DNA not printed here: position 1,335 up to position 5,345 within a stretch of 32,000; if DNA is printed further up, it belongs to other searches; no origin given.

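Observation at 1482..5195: One ORF fuses a secreted subtilisin-like protease to an AmpG/PAT-type MFS permease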

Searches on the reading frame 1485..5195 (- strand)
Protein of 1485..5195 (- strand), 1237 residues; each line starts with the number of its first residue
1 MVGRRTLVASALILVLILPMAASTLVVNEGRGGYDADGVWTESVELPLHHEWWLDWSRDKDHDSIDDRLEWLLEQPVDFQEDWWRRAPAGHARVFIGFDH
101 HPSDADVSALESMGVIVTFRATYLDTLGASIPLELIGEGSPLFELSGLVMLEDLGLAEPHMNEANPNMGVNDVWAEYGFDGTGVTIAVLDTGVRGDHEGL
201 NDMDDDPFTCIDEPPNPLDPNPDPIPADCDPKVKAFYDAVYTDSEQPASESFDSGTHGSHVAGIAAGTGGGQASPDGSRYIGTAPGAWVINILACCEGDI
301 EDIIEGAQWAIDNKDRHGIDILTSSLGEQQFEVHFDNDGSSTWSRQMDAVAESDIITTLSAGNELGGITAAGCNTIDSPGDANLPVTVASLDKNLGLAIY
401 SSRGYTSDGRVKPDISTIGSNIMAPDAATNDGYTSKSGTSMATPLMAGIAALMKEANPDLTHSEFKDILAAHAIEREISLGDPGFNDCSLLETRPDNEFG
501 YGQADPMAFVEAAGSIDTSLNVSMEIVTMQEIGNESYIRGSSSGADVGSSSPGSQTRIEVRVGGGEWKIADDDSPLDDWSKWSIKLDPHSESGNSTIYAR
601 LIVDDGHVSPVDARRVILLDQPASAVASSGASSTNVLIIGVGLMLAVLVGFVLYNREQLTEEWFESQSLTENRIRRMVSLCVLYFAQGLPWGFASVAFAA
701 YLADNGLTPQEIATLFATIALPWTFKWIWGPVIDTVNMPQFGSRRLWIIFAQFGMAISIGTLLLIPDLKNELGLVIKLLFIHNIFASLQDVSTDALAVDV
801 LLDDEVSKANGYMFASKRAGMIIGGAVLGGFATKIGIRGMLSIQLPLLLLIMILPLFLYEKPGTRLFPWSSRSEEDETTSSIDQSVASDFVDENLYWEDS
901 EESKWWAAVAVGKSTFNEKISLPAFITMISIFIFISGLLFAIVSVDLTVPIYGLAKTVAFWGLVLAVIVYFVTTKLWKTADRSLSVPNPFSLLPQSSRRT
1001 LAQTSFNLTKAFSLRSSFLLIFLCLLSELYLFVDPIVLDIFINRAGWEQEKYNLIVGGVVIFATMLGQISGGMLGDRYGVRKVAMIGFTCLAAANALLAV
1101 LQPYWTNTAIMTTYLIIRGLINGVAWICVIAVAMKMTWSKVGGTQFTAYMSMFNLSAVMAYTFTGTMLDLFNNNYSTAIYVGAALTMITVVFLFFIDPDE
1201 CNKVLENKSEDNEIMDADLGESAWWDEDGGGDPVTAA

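Call 4: search_protein_families(library=pfam, proteins=[window:1485-5195:-], max_evalue=0.1)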
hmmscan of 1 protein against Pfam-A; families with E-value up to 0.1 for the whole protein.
window:1485-5195:- (1237 aa): 3 families
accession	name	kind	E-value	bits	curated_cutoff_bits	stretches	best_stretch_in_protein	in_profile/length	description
PF00082.27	Peptidase_S8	-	1.1e-46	159.9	21.8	1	181-502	1-288/288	Subtilase family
PF07690.21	MFS_1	-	2.3e-26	93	33.4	2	680-971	1-245/347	Major Facilitator Superfamily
PF13000.13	Acatn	-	5.2e-09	35.6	23.7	1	680-759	5-85/546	Acetyl-coenzyme A transporter 1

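Call 5: search_protein_families(library=ncbifam, proteins=[window:1485-5195:-], max_evalue=0.1)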
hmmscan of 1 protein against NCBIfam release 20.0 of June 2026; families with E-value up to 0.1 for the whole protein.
window:1485-5195:- (1237 aa): 13 families
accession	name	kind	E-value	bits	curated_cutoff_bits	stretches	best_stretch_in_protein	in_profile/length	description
TIGR00901.2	2A0125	subfamily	2.2e-33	115.5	350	1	675-1190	4-410/417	AmpG family muropeptide MFS transporter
TIGR02718.1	sider_RhtX_FptX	subfamily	5.8e-25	88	356.15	2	676-854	2-181/390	RhtX/FptX family siderophore transporter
NF008867.0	PRK11902.1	equivalog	4.4e-19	68.7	656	2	673-835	11-171/419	muropeptide transporter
NF008238.0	PRK11010.1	equivalog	9.6e-17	61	756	2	669-863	6-198/492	muropeptide MFS transporter AmpG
TIGR03921.1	T7SS_mycosin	equivalog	2.6e-16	59.7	278.75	1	247-474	42-264/353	type VII secretion-associated serine protease mycosin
NF040553.1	SGO_0316_fam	subfamily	2.1e-10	38.9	1400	2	397-456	653-710/1486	SGO_0316/SGO_0317 family LPXTG-anchored serine peptidase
TIGR00880.1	2_A_01_02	superfamily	6.7e-06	26.3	131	2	774-858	53-137/141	multidrug resistance protein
NF033595.1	denti_PrtP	equivalog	4.1e-05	22.4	300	1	419-505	422-497/606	dentilisin complex serine proteinase subunit PrtP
NF040809.1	germ_prot_CspBA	exception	0.0001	20.1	1250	1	374-454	394-473/1099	bifunctional germination protease/germinant receptor pseudoprotease CspBA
TIGR00895.1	2A0115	subfamily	0.00086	18.3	418.55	1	992-1168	226-398/398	aromatic acid/H+ symport family MFS transporter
NF051851.1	AtpSerPepEprS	equivalog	0.0018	16.3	1700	1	340-472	210-336/988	autotransporter serine peptidase EprS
NF042956.1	IteS_antiphage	equivalog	0.0063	14.8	900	1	256-452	292-507/747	S8 family anti-phage peptidase IteS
TIGR03895.1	protease_PatA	subfamily_domain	0.019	13.8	421.05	1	416-453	141-176/606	PatA/PatG family cyanobactin maturation protease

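Call 7: find_homologous_proteins(query=window:1485-5195:-, max_evalue=0.00001)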
Query window:1485-5195:- (1237 aa): 627 proteins with E <= 0.00001 among 8000 candidates; the best 120 are listed.
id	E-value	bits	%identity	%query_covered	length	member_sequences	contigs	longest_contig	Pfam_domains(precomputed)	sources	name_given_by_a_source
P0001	0.0e+0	2721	96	100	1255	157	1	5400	PF13000.14,PF00082.28,PF07690.22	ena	-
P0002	0.0e+0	2182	77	100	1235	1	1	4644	PF13000.14,PF03092.23,PF00082.28,PF07690.22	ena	-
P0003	0.0e+0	2178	77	100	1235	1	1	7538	PF13000.14,PF00082.28,PF07690.22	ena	-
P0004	0.0e+0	2175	77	100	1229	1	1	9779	PF13000.14,PF00082.28,PF07690.22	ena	-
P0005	0.0e+0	2175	77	100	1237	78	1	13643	PF13000.14,PF00082.28,PF07690.22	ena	-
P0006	0.0e+0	2174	77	100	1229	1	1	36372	PF13000.14,PF00082.28,PF07690.22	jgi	-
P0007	0.0e+0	2174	77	100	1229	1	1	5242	PF13000.14,PF00082.28,PF07690.22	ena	-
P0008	0.0e+0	2173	77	100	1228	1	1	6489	PF13000.14,PF00082.28,PF07690.22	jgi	-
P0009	0.0e+0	2172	77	100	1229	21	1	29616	PF13000.14,PF00082.28,PF07690.22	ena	-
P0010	0.0e+0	2172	77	100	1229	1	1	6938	PF13000.14,PF00082.28,PF07690.22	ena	-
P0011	0.0e+0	2172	77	100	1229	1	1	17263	PF13000.14,PF00082.28,PF07690.22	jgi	-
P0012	0.0e+0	2170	77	100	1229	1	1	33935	PF13000.14,PF00082.28,PF07690.22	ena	-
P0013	0.0e+0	2154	75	100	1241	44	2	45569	PF13000.14,PF03092.23,PF00082.28,PF07690.22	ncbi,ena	-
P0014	0.0e+0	2118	74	100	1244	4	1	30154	PF13000.14,PF00082.28,PF07690.22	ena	-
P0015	0.0e+0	2096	73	100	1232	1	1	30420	PF13000.14,PF00082.28,PF07690.22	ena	-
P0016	0.0e+0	2094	73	100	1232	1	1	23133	PF13000.14,PF00082.28,PF07690.22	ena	-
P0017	0.0e+0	2092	74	100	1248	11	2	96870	PF13000.14,PF03092.23,PF00082.28,PF07690.22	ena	-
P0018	0.0e+0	2090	73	100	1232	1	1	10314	PF13000.14,PF00082.28,PF07690.22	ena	-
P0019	0.0e+0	2089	73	99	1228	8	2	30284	PF13000.14,PF00082.28,PF07690.22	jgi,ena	-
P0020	0.0e+0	2088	74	97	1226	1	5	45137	PF13000.14,PF00082.28,PF07690.22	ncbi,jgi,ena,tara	tara:strand:+ start:566 stop:4246 length:3681 start_codon:yes stop_codon:yes gene_type:complete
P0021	0.0e+0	2086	74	97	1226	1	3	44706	PF13000.14,PF00082.28,PF07690.22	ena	-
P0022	0.0e+0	2081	73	99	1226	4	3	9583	PF13000.14,PF00082.28,PF07690.22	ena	-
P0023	0.0e+0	2080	73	100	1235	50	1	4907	PF13000.14,PF03092.23,PF00082.28,PF07690.22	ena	-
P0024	0.0e+0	2079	73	99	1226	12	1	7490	PF13000.14,PF00082.28,PF07690.22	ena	-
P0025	0.0e+0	2062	72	100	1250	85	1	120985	PF13000.14,PF00082.28,PF07690.22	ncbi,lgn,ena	-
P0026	0.0e+0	2040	71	100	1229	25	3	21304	PF13000.14,PF03092.23,PF00082.28,PF07690.22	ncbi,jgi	jgi:subtilisin family serine protease/MFS family permease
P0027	0.0e+0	2040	71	100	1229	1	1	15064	PF13000.14,PF03092.23,PF00082.28,PF07690.22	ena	-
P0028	0.0e+0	2038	71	100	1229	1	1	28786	PF13000.14,PF03092.23,PF00082.28,PF07690.22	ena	-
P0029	0.0e+0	2036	71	100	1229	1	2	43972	PF13000.14,PF03092.23,PF00082.28,PF07690.22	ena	-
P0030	0.0e+0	2035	73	98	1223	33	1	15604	PF13000.14,PF00082.28,PF07690.22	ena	-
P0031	0.0e+0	2035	71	100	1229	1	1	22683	PF13000.14,PF03092.23,PF00082.28,PF07690.22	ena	-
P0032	0.0e+0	2034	72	100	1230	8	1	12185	PF13000.14,PF03092.23,PF00082.28,PF07690.22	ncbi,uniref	ncbi:uncharacterized protein METZ01_LOCUS44246 [marine metagenome]|uniref:Peptidase S8/S53 domain-co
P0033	0.0e+0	2034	72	100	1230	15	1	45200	PF13000.14,PF03092.23,PF00082.28,PF07690.22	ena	-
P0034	0.0e+0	2034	71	100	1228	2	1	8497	PF13000.14,PF03092.23,PF00082.28,PF07690.22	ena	-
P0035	0.0e+0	2033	71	100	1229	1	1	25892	PF13000.14,PF03092.23,PF00082.28,PF07690.22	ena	-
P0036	0.0e+0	2031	71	99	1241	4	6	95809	PF13000.14,PF00082.28,PF07690.22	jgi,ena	-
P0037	0.0e+0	2013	70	100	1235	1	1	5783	PF13000.14,PF00082.28,PF07690.22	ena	-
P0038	0.0e+0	2011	70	100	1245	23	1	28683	PF13000.14,PF03092.23,PF00082.28,PF07690.22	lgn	-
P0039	0.0e+0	2010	70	100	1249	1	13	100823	PF13000.14,PF03092.23,PF00082.28,PF07690.22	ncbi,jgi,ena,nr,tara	ncbi:MAG TPA: MFS transporter [Candidatus Thalassarchaeaceae archaeon]|jgi:MFS family permease|nr:MF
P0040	0.0e+0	2003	69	100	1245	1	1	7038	PF13000.14,PF03092.23,PF00082.28,PF07690.22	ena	-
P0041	0.0e+0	1994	69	100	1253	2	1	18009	PF13000.14,PF03092.23,PF00082.28,PF07690.22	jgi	-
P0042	0.0e+0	1983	69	100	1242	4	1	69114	PF13000.14,PF03092.23,PF00082.28,PF07690.22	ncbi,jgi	-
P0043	0.0e+0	1976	71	99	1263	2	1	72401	PF13000.14,PF03092.23,PF00082.28,PF07690.22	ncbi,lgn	-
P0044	0.0e+0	1971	69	100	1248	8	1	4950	PF13000.14,PF03092.23,PF00082.28,PF07690.22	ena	-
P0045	0.0e+0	1951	69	98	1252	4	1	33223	PF13000.14,PF03092.23,PF00082.28,PF07690.22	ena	-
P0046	0.0e+0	1932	67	98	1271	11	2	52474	PF13000.14,PF03092.23,PF00082.28,PF07690.22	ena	-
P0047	0.0e+0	1924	66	99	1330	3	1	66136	PF13000.14,PF00082.28,PF07690.22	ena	-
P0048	0.0e+0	1905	67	98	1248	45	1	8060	PF13000.14,PF03092.23,PF00082.28,PF07690.22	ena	-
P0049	0.0e+0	1866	67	100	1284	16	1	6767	PF13000.14,PF03092.23,PF00082.28,PF07690.22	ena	-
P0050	0.0e+0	1844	67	97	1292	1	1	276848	PF13000.14,PF03092.23,PF00082.28,PF07690.22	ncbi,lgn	-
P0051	0.0e+0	1746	63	99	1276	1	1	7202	PF13000.14,PF00082.28,PF07690.22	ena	-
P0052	0.0e+0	1741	64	98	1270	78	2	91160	PF13000.14,PF00082.28,PF07690.22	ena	-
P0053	0.0e+0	1735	63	99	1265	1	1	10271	PF13000.14,PF00082.28,PF07690.22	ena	-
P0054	0.0e+0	1731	64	97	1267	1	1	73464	PF13000.14,PF00082.28,PF07690.22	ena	-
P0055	0.0e+0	1727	64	98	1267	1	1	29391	PF13000.14,PF00082.28,PF07690.22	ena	-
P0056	0.0e+0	1727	64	98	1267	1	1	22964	PF13000.14,PF00082.28,PF07690.22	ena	-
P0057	0.0e+0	1725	64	98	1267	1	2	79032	PF13000.14,PF00082.28,PF07690.22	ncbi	-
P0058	0.0e+0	1725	63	98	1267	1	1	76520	PF13000.14,PF00082.28,PF07690.22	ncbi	-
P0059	0.0e+0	1725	64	98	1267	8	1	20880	PF13000.14,PF00082.28,PF07690.22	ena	-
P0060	0.0e+0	1725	63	99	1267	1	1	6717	PF13000.14,PF00082.28,PF07690.22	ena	-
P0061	0.0e+0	1724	64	98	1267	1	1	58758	PF13000.14,PF00082.28,PF07690.22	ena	-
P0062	0.0e+0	1724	64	98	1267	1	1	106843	PF13000.14,PF00082.28,PF07690.22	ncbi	-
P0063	0.0e+0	1724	63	98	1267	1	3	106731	PF13000.14,PF00082.28,PF07690.22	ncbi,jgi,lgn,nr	ncbi:MAG: hypothetical protein CXT64_04735 [Methanobacteriota archaeon]|nr:MAG: hypothetical protein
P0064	0.0e+0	1724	63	98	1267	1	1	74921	PF13000.14,PF00082.28,PF07690.22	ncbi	-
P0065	0.0e+0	1723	64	98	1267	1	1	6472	PF13000.14,PF00082.28,PF07690.22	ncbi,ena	-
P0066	0.0e+0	1723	64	98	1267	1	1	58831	PF13000.14,PF00082.28,PF07690.22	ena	-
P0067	0.0e+0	1722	63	98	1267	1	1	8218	PF13000.14,PF00082.28,PF07690.22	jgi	-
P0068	0.0e+0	1722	64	98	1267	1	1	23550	PF13000.14,PF00082.28,PF07690.22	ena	-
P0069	0.0e+0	1722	63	98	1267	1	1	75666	PF13000.14,PF00082.28,PF07690.22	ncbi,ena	-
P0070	0.0e+0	1722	63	98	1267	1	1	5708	PF13000.14,PF00082.28,PF07690.22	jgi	-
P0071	0.0e+0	1721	64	98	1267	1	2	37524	PF13000.14,PF00082.28,PF07690.22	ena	-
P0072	0.0e+0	1721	63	98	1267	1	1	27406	PF13000.14,PF00082.28,PF07690.22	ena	-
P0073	0.0e+0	1721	64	98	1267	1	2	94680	PF13000.14,PF00082.28,PF07690.22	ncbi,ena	-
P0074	0.0e+0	1721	64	98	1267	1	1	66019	PF13000.14,PF00082.28,PF07690.22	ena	-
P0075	0.0e+0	1721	63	98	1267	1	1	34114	PF13000.14,PF00082.28,PF07690.22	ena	-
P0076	0.0e+0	1721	63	98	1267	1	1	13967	PF13000.14,PF00082.28,PF07690.22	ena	-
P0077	0.0e+0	1721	63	98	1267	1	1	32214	PF13000.14,PF00082.28,PF07690.22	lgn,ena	-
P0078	0.0e+0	1721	64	98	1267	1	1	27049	PF13000.14,PF00082.28,PF07690.22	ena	-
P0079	0.0e+0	1721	63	98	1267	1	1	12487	PF13000.14,PF00082.28,PF07690.22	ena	-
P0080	0.0e+0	1720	64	98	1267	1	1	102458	PF13000.14,PF00082.28,PF07690.22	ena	-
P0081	0.0e+0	1720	63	98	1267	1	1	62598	PF13000.14,PF00082.28,PF07690.22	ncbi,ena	-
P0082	0.0e+0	1720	63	98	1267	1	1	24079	PF13000.14,PF00082.28,PF07690.22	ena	-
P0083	0.0e+0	1720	64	98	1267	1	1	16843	PF13000.14,PF00082.28,PF07690.22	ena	-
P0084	0.0e+0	1720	63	98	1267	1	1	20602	PF13000.14,PF00082.28,PF07690.22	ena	-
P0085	0.0e+0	1720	64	98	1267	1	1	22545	PF13000.14,PF00082.28,PF07690.22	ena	-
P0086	0.0e+0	1719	63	98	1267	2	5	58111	PF13000.14,PF00082.28,PF07690.22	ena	-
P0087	0.0e+0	1719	64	98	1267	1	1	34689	PF13000.14,PF00082.28,PF07690.22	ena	-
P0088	0.0e+0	1719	63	98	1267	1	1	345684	PF13000.14,PF00082.28,PF07690.22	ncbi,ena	-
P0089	0.0e+0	1719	63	98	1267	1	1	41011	PF13000.14,PF00082.28,PF07690.22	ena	-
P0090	0.0e+0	1719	64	98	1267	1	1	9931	PF13000.14,PF00082.28,PF07690.22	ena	-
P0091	0.0e+0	1719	63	98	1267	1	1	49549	PF13000.14,PF00082.28,PF07690.22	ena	-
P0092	0.0e+0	1719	63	98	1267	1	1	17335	PF13000.14,PF00082.28,PF07690.22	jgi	-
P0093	0.0e+0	1719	63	98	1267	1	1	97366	PF13000.14,PF00082.28,PF07690.22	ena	-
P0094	0.0e+0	1719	63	98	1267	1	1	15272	PF13000.14,PF00082.28,PF07690.22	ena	-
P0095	0.0e+0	1719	63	98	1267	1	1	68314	PF13000.14,PF00082.28,PF07690.22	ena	-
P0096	0.0e+0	1718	63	98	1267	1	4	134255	PF13000.14,PF00082.28,PF07690.22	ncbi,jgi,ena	-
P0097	0.0e+0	1718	63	98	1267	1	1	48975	PF13000.14,PF00082.28,PF07690.22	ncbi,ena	-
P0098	0.0e+0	1718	63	98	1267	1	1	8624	PF13000.14,PF00082.28,PF07690.22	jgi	jgi:subtilisin family serine protease/MFS family permease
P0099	0.0e+0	1718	63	98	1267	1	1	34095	PF13000.14,PF00082.28,PF07690.22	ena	-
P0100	0.0e+0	1718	63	98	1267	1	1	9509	PF13000.14,PF00082.28,PF07690.22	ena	-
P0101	0.0e+0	1718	63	98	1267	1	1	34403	PF13000.14,PF00082.28,PF07690.22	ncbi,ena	-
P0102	0.0e+0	1718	63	98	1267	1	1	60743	PF13000.14,PF00082.28,PF07690.22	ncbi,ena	-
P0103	0.0e+0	1717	63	98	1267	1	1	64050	PF13000.14,PF00082.28,PF07690.22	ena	-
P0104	0.0e+0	1717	63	98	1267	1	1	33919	PF13000.14,PF00082.28,PF07690.22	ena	-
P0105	0.0e+0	1717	64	98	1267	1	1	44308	PF13000.14,PF00082.28,PF07690.22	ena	-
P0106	0.0e+0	1717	63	98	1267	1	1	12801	PF13000.14,PF00082.28,PF07690.22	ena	-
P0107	0.0e+0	1717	64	98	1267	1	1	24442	PF13000.14,PF00082.28,PF07690.22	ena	-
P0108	0.0e+0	1717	63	98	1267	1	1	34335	PF13000.14,PF00082.28,PF07690.22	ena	-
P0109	0.0e+0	1717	63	98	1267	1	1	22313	PF13000.14,PF00082.28,PF07690.22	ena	-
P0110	0.0e+0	1717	63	98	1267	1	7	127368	PF13000.14,PF00082.28,PF07690.22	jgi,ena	jgi:subtilisin family serine protease/MFS family permease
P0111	0.0e+0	1717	63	98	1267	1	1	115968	PF13000.14,PF00082.28,PF07690.22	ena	-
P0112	0.0e+0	1717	63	98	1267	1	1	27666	PF13000.14,PF00082.28,PF07690.22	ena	-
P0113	0.0e+0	1716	63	98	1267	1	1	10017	PF13000.14,PF00082.28,PF07690.22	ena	-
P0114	0.0e+0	1716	63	98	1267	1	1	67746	PF13000.14,PF00082.28,PF07690.22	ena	-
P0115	0.0e+0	1716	63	98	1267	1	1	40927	PF13000.14,PF00082.28,PF07690.22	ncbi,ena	-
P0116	0.0e+0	1715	63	98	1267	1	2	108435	PF13000.14,PF00082.28,PF07690.22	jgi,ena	jgi:subtilisin family serine protease/MFS family permease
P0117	0.0e+0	1715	63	98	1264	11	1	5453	PF13000.14,PF03092.23,PF00082.28,PF07690.22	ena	-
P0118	0.0e+0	1714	63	98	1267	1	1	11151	PF13000.14,PF00082.28,PF07690.22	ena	-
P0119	0.0e+0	1712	64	97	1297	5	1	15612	PF13000.14,PF00082.28,PF07690.22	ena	-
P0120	0.0e+0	1665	60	99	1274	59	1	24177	PF13000.14,PF03092.23,PF00082.28,PF07690.22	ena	-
